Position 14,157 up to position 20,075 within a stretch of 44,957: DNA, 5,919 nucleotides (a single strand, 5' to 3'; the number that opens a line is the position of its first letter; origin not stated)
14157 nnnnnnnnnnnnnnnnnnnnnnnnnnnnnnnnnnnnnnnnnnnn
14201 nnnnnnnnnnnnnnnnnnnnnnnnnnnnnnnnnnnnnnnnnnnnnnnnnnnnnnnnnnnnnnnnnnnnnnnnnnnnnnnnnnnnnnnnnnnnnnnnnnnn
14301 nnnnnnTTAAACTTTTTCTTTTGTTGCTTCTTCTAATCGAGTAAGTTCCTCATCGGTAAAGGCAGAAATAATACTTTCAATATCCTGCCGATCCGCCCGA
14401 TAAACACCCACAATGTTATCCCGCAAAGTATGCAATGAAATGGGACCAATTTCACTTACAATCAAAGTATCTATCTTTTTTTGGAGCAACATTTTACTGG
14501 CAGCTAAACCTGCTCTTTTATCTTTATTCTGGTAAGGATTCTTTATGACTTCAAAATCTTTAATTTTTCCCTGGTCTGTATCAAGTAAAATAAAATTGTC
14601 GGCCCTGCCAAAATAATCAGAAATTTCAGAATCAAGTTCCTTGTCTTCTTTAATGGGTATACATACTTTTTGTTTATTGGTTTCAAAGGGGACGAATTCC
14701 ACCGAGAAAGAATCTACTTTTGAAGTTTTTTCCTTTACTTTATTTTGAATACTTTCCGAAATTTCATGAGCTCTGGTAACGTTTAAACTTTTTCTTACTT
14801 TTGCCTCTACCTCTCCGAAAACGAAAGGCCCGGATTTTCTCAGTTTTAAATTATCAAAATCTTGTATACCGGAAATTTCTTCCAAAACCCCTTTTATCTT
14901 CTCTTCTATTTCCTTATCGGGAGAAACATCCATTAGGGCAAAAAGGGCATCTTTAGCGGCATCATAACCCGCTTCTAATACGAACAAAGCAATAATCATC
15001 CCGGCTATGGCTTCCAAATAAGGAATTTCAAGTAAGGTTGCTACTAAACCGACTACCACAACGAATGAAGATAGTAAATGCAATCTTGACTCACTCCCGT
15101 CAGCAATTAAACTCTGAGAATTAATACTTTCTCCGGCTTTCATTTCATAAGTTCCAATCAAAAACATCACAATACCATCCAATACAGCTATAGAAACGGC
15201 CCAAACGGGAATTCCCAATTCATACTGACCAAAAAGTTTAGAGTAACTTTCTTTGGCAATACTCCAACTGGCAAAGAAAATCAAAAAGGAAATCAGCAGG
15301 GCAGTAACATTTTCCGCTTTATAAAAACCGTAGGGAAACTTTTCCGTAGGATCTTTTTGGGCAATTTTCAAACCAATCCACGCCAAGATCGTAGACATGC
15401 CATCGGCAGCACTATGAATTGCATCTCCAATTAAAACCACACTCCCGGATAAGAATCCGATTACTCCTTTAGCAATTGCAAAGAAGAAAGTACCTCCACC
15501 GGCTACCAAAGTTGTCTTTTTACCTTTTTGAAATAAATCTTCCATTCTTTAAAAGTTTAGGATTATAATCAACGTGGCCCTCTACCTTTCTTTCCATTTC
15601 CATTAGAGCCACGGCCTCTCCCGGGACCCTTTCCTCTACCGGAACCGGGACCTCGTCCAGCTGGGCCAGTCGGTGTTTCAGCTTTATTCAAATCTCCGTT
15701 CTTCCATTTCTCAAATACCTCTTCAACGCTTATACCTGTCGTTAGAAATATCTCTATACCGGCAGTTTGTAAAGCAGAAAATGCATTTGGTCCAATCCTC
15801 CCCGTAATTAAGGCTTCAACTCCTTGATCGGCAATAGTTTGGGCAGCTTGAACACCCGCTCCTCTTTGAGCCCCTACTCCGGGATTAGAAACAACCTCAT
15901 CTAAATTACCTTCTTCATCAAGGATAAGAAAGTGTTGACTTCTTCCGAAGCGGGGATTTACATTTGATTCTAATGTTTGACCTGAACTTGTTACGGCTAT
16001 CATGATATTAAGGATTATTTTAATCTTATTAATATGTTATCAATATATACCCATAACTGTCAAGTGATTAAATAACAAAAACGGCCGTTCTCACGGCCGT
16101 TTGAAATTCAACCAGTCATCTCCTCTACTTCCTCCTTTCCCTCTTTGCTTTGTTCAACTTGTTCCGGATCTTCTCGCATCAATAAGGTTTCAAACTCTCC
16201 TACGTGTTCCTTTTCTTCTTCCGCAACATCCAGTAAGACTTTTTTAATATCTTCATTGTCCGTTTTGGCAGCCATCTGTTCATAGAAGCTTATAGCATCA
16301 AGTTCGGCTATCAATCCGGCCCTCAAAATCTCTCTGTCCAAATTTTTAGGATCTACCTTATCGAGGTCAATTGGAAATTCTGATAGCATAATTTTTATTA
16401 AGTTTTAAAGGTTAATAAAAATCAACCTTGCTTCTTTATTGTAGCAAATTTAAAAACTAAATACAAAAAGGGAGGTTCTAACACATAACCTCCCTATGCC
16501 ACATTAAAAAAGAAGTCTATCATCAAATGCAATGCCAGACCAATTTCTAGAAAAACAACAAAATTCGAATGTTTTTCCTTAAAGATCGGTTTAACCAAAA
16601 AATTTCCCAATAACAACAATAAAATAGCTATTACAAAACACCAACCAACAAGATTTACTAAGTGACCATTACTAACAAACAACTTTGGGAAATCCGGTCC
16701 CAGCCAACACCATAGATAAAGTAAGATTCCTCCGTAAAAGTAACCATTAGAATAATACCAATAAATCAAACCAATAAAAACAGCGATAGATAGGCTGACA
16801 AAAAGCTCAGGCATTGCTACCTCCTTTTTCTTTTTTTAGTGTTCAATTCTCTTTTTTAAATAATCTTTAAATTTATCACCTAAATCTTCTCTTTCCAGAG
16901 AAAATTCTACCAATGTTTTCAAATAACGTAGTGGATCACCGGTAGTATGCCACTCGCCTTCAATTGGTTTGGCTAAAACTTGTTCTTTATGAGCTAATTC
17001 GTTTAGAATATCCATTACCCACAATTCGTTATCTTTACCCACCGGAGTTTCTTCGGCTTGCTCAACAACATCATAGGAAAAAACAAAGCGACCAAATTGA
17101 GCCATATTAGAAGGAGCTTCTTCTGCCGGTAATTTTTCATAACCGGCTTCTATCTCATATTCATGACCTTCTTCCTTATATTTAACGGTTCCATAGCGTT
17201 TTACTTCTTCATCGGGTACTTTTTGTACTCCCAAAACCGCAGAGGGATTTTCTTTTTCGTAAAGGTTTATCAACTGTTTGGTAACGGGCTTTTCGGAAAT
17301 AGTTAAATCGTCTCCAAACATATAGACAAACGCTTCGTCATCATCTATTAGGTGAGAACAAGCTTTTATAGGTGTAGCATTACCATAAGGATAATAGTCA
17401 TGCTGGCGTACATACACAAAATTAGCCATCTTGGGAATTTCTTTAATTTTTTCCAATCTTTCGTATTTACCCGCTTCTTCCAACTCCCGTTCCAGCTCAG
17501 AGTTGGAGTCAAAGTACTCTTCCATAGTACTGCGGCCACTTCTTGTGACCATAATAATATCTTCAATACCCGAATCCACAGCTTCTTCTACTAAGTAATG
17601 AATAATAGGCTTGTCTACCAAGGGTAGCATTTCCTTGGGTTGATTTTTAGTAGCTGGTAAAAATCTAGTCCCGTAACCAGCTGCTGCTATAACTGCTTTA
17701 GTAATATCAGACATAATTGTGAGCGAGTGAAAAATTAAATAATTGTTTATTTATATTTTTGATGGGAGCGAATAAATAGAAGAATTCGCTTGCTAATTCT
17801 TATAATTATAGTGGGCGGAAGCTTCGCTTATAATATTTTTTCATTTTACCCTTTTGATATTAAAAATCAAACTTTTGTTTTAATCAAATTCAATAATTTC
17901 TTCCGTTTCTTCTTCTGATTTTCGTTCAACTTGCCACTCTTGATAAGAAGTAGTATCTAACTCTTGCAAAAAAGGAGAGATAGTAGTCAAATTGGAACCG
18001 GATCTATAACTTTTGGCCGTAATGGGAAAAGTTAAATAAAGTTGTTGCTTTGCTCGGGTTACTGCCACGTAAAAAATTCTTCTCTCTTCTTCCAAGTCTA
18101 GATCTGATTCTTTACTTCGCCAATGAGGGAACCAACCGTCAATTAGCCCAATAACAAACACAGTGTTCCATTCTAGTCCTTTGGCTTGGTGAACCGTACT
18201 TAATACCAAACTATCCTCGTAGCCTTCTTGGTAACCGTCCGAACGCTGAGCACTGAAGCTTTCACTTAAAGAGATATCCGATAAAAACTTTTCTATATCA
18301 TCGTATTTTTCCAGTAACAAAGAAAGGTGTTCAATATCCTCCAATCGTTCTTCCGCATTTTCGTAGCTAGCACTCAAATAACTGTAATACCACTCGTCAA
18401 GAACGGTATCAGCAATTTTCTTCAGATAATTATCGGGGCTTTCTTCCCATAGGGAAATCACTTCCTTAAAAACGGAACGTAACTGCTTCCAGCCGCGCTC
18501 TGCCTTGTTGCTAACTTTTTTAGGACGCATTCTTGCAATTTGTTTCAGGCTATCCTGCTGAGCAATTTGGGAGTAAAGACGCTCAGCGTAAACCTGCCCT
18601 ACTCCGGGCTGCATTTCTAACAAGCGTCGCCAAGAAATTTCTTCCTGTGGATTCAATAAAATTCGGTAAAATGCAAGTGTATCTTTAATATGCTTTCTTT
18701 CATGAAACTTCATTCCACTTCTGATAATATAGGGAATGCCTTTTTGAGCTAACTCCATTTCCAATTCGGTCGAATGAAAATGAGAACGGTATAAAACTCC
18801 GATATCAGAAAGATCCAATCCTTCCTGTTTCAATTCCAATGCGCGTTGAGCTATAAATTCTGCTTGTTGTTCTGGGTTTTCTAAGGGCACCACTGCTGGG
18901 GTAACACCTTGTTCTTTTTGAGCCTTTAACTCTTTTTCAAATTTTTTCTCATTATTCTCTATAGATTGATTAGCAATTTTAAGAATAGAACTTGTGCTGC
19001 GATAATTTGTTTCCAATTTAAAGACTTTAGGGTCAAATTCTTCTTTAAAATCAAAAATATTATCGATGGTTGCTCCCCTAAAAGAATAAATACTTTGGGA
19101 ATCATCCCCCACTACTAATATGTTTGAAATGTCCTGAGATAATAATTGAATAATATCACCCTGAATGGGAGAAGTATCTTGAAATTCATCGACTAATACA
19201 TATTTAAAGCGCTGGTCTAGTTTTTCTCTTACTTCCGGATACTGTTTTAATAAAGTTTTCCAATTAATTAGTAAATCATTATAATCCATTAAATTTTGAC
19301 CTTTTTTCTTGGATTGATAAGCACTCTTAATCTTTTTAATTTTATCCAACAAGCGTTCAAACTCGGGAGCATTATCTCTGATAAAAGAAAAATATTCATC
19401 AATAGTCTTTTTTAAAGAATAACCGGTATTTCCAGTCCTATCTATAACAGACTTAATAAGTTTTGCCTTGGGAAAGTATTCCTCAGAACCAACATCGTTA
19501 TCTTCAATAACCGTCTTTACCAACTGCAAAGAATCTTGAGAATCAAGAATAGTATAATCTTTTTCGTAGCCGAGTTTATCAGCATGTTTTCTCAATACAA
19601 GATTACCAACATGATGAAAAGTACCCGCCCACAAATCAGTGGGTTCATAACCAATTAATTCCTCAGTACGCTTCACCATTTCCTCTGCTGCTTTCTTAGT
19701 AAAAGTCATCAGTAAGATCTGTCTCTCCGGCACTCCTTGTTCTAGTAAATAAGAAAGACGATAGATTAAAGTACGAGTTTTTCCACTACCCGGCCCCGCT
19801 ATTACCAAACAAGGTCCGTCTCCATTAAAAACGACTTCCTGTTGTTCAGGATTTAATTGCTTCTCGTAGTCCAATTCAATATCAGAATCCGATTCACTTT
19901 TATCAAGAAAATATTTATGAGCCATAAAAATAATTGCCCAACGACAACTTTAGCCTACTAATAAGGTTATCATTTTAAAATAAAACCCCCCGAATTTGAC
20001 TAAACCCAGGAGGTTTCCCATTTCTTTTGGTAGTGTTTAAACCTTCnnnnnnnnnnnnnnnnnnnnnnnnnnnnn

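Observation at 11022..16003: Translationally coupled operon joining uncharacterised metallocluster proteins with thioredoxin, a LigD-type phosphoesterase and an HD hydrolase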

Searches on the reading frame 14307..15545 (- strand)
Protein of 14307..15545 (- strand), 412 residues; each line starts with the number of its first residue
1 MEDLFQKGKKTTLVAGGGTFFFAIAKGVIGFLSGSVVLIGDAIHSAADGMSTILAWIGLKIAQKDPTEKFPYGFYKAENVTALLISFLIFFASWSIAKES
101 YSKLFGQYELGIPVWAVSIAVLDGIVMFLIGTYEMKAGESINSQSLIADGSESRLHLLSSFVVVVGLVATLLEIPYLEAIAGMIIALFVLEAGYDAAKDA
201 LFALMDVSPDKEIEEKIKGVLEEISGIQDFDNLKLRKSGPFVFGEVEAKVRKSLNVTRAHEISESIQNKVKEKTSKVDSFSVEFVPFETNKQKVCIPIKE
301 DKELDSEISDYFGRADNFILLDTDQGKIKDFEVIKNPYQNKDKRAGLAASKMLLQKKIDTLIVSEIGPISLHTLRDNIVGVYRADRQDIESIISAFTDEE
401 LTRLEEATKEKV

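Call 3: search_protein_families(library=pfam, proteins=[window:14307-15545:-], max_evalue=0.01)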
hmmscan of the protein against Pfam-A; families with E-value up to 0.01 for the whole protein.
window:14307-15545:- (412 aa): 3 families
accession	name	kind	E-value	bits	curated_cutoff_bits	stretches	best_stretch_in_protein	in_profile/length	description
PF01545.26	Cation_efflux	-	6e-40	137.6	26.6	1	18-205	7-198/198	Cation efflux family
PF02579.22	Nitro_FeMo-Co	-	1.5e-13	51.3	26.3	1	305-396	2-92/94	Dinitrogenase iron-molybdenum cofactor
PF16916.11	ZT_dimer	-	1.9e-13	50.6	26.7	1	209-276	1-68/78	Dimerisation domain of Zinc Transporter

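Call 4: search_protein_families(library=ncbifam, proteins=[window:14307-15545:-], max_evalue=0.01)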
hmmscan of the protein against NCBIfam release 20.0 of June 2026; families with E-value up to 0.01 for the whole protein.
window:14307-15545:- (412 aa): 11 families
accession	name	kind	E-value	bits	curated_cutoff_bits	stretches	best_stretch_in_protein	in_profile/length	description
TIGR01297.1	CDF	superfamily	1.8e-57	194.8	82.35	1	9-286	2-282/285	cation diffusion facilitator family transporter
NF033616.1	CDF_MamB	equivalog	4.1e-40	138.1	350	1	22-286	19-283/284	magnetosome biogenesis CDF transporter MamB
NF033615.1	CDF_MamM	equivalog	3.4e-36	125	350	1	19-285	19-287/290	magnetosome biogenesis CDF transporter MamM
NF052621.1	MngEfTpMntE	equivalog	3.3e-32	112.1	500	1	31-277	25-273/293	manganese efflux transporter MntE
NF052602.1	Zn_efflux_Cdf31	equivalog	2.3e-27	96.2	460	1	22-278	20-282/299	CDF family zinc efflux transporter Cdf31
NF050169.1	CatEfflxFieF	equivalog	1.1e-26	93.7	420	1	22-278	18-274/282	cation efflux pump FieF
NF040994.1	MamV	equivalog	6.4e-26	91.2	500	1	17-293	19-294/319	CDF transporter MamV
NF007064.0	PRK09509.1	equivalog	2.4e-17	62.9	447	1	27-278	28-279/300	CDF family cation-efflux transporter FieF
NF002923.0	PRK03557.1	equivalog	6.3e-11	42.1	408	1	10-235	19-244/313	CDF family zinc transporter ZitB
NF033827.1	CDF_efflux_DmeF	equivalog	4.9e-08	32.7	250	1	158-240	190-271/309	CDF family Co(II)/Ni(II) efflux transporter DmeF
NF041136.1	MrpORP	equivalog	3.2e-07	29.9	450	1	257-400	239-364/365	iron-sulfur cluster carrier protein MrpORP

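Call 52: search_protein_representatives(protein=window:14307-15545:-)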
Query: 412 residues. Proteins with E-value up to 0.001 (for the whole library): 11874; up to 1e-10: 4597; up to 1e-30: 275. The best 150 are listed.
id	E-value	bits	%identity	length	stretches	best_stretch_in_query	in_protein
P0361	6.9e-114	397.3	45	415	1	2-412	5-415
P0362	3.9e-109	381.6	45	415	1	5-410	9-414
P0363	3.7e-94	332.3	40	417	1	5-409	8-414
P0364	1.5e-91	323.7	41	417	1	23-411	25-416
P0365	4.3e-90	318.9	51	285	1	127-411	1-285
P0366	6.8e-88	311.7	35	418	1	5-409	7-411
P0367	1.9e-87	310.3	41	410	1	2-411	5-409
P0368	2.5e-87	309.8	39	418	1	3-410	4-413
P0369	2.7e-87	309.7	39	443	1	2-410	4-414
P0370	5.9e-86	305.3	39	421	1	5-411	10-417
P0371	2.3e-84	300.1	35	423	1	5-410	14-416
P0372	2.7e-84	299.9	34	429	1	16-406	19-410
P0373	3.6e-84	299.5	37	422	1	6-411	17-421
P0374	3.9e-84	299.4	37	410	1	7-411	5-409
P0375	4.9e-84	299.0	36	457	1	6-407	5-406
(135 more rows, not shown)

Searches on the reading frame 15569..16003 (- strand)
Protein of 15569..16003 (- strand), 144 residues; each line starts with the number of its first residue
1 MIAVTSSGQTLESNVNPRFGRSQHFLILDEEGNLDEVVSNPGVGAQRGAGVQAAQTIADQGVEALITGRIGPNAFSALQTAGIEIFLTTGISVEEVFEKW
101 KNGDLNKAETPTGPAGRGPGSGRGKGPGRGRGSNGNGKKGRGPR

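Call 3: search_protein_families(library=pfam, proteins=[window:15569-16003:-], max_evalue=0.01)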
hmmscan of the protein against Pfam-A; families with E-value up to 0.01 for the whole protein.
window:15569-16003:- (144 aa): 1 family
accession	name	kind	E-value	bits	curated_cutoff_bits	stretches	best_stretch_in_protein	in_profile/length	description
PF02579.22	Nitro_FeMo-Co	-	2.5e-22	79.4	26.3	1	12-101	2-93/94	Dinitrogenase iron-molybdenum cofactor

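Call 4: search_protein_families(library=ncbifam, proteins=[window:15569-16003:-], max_evalue=0.01)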
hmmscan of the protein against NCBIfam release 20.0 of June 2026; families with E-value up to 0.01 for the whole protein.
window:15569-16003:- (144 aa): 1 family
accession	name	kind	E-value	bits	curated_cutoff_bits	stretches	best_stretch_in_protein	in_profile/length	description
NF041136.1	MrpORP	equivalog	8.2e-06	25.3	450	1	12-103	273-363/365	iron-sulfur cluster carrier protein MrpORP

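Call 40: search_solved_structures(query=window:15569-16003:-, max_evalue=0.01, show_alignments=1)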
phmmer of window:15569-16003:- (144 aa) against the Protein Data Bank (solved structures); distinct sequences matched with E-value up to 0.01: 7.
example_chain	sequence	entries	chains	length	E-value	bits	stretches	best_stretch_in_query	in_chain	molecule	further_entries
1eo1_A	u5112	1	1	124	6.5e-23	84.8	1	2-117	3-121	HYPOTHETICAL PROTEIN MTH1175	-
2wfb_A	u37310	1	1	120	2.2e-17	66.9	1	2-111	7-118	PUTATIVE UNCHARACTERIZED PROTEIN ORP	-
1rdu_A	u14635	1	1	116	1e-16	64.7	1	2-110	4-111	conserved hypothetical protein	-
2yx6_A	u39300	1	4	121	0.00015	25.3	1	9-101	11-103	Hypothetical protein PH0822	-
1t3v_A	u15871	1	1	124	0.00024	24.6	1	6-108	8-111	conserved hypothetical protein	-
1o13_A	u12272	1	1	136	0.00033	24.2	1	6-108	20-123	probable NifB protein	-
2re2_A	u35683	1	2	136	0.0025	21.3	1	20-116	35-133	Uncharacterized protein Ta1041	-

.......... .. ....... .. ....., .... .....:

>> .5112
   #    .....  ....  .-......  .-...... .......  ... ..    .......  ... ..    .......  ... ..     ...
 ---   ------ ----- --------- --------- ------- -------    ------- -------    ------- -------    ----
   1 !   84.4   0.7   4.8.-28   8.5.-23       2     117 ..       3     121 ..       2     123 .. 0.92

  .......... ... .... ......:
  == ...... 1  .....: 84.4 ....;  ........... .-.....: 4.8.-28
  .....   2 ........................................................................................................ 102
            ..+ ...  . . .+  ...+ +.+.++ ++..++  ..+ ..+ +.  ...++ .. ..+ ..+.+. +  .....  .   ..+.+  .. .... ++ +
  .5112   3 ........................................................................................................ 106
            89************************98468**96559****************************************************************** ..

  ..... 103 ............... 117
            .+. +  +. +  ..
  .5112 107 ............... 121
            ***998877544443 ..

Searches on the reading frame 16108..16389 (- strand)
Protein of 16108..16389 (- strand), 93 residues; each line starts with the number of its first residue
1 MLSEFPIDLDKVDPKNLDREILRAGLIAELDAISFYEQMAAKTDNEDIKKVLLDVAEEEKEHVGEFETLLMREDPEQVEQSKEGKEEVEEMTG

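Call 3: search_protein_families(library=pfam, proteins=[window:16108-16389:-], max_evalue=0.01)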
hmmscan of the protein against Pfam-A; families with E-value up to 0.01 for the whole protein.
window:16108-16389:- (93 aa): 5 families
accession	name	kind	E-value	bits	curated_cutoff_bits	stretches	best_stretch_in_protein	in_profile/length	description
PF02915.23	Rubrerythrin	-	2.9e-09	37.9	22.8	1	20-88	1-72/137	Rubrerythrin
PF22277.2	EncFtn-like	-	2.1e-08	34.3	27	1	10-66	7-63/85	EncFtn-like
PF09537.16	DUF2383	-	8.1e-06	26.4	30.8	1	29-78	13-62/111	Domain of unknown function (DUF2383)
PF03232.19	COQ7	-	0.0011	19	23.5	1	20-73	5-59/169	Ubiquinone biosynthesis protein COQ7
PF11553.14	DUF3231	-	0.0059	16.7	29.6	1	32-74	31-73/165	Protein of unknown function (DUF3231)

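Call 4: search_protein_families(library=ncbifam, proteins=[window:16108-16389:-], max_evalue=0.01)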
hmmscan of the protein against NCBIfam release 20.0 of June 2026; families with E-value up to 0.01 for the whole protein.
window:16108-16389:- (93 aa): 5 families
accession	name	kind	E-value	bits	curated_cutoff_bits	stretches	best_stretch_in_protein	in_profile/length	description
NF058679.1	EncB_fam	subfamily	3.5e-21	75.4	90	1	20-92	23-95/117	encapsulin nanocompartment ferritin-likeEncB family encapsulin nanocompartment ferritin-like cargo protein cargo protein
TIGR04535.1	ferrit_encaps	subfamily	7.5e-17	61.3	125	1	21-91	18-90/114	encapsulin-associated ferritin-like protein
NF058678.1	EncB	exception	4.7e-06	26.9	210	1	18-74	11-67/160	encapsulin nanocompartment ferritin-like cargo protein EncB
NF045676.1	FeExpMbfA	equivalog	7.6e-06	25.6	450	1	23-85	101-163/318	iron exporter MbfA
NF045767.1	RuberyRbr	equivalog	0.0055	16.8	200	1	34-77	28-72/194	rubrerythrin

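Call 79: search_protein_families(library=ncbifam, proteins=[window:16108-16389:-], max_evalue=0.00001)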
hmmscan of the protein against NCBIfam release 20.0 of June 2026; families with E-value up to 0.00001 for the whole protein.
window:16108-16389:- (93 aa): 4 families
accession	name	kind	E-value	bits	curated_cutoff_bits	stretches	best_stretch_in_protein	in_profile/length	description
NF058679.1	EncB_fam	subfamily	3.5e-21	75.4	90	1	20-92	23-95/117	encapsulin nanocompartment ferritin-likeEncB family encapsulin nanocompartment ferritin-like cargo protein cargo protein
TIGR04535.1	ferrit_encaps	subfamily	7.5e-17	61.3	125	1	21-91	18-90/114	encapsulin-associated ferritin-like protein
NF058678.1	EncB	exception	4.7e-06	26.9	210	1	18-74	11-67/160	encapsulin nanocompartment ferritin-like cargo protein EncB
NF045676.1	FeExpMbfA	equivalog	7.6e-06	25.6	450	1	23-85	101-163/318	iron exporter MbfA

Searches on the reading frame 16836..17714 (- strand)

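Call 17: search_protein_families(library=pfam, proteins=[window:16836-17714:-], max_evalue=0.0001)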
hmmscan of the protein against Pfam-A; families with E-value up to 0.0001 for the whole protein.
window:16836-17714:- (292 aa): 2 families
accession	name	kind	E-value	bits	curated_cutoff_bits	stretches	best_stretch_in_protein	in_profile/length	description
PF00483.29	NTP_transferase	-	9.8e-27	94.5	21.2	1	6-266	1-237/245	Nucleotidyl transferase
PF12804.13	NTP_transf_3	-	3.5e-05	24.5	27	1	7-64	1-52/160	MobA-like NTP transferase domain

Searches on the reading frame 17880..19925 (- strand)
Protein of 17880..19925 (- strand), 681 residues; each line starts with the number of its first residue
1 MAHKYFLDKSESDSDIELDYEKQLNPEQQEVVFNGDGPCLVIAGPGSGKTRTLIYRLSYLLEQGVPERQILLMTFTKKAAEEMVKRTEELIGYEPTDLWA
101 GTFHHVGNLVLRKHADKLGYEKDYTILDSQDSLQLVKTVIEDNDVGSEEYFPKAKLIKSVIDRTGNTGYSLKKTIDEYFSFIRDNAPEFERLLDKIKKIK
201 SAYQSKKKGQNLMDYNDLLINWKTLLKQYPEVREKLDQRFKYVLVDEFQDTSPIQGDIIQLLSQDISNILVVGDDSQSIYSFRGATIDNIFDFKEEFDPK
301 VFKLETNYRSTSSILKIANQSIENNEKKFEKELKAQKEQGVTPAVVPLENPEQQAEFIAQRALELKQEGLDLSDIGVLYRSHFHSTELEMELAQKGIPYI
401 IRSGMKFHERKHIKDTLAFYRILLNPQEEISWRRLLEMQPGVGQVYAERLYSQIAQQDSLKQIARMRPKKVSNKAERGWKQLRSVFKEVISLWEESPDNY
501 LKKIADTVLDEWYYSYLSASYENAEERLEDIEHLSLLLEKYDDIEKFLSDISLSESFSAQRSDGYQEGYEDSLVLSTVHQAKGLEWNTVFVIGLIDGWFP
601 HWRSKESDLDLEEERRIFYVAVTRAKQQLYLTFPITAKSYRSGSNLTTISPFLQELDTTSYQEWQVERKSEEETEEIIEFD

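Call 80: search_protein_families(library=pfam, proteins=[window:17880-19925:-], max_evalue=0.001)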
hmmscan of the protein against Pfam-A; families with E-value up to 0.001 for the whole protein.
window:17880-19925:- (681 aa): 8 families
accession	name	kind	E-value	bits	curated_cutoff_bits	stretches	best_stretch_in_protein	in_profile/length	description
PF00580.27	UvrD-helicase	-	2e-75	254.4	23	1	24-297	1-270/271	UvrD/REP helicase N-terminal domain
PF13361.12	UvrD_C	-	5.8e-62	210.6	25.6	1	303-632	2-346/350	UvrD-like helicase C-terminal domain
PF13245.12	AAA_19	-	5.9e-23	82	25.1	1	36-283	11-134/134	AAA domain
PF13538.12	UvrD_C_2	-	7.5e-12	45.4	27.4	1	574-632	3-52/52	UvrD-like helicase C-terminal domain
PF13604.12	AAA_30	-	1.8e-07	31.5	27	0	23-87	1-66/191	AAA domain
PF01443.25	Viral_helicase1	-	2e-06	28.2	21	0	575-631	179-226/228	Viral superfamily 1 RNA helicase core domain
PF13087.12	AAA_12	-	4.7e-05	23.5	27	0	519-631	84-190/195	AAA domain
PF07176.17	DUF1400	-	0.00011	22.9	23.4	0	406-484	23-98/127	Alpha/beta hydrolase of unknown function (DUF1400)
